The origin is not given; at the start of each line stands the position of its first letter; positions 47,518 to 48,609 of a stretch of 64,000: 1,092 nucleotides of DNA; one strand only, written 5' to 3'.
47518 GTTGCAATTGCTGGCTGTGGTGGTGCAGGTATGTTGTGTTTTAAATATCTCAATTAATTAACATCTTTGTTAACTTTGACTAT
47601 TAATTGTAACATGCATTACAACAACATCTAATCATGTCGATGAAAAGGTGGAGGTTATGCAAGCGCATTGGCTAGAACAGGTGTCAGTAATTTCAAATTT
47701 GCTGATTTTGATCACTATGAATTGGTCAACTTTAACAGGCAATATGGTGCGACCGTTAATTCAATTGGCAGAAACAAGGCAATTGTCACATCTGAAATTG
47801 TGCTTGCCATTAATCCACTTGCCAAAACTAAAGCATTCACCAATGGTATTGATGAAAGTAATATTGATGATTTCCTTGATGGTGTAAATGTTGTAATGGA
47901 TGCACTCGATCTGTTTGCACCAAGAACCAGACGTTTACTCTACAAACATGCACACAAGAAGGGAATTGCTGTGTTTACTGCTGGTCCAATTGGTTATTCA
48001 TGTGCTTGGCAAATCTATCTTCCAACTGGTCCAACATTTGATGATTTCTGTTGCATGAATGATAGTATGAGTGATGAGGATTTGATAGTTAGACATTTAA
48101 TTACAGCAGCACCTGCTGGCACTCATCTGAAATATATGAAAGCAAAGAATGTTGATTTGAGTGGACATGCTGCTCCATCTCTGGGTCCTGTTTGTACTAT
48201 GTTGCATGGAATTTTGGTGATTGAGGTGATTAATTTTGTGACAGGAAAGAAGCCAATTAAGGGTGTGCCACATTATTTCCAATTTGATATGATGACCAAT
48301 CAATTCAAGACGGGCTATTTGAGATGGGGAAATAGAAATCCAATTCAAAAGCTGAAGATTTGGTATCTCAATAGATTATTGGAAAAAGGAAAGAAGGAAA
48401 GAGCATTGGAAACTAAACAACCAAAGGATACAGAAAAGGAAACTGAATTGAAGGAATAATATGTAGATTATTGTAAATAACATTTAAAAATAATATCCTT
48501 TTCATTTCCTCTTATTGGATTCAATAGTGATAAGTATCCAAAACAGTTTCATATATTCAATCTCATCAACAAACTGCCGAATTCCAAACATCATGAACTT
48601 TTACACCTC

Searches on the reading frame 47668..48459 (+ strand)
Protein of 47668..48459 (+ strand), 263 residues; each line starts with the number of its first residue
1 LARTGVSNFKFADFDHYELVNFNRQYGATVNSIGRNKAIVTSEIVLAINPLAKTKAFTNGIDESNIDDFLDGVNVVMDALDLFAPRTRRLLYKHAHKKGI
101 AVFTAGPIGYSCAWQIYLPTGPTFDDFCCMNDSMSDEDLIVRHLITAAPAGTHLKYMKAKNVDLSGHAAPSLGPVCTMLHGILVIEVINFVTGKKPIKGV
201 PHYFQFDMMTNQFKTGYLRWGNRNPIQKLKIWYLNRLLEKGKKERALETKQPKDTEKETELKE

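Call 74: search_protein_families(library=pfam, max_evalue=0.001, proteins=[window:47668-48459:+])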
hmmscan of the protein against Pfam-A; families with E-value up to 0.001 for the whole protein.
window:47668-48459:+ (263 aa): 1 family
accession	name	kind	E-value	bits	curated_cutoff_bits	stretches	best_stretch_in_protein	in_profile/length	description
PF00899.27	ThiF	-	9.7e-33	113.7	28.1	1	2-215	40-226/238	ThiF family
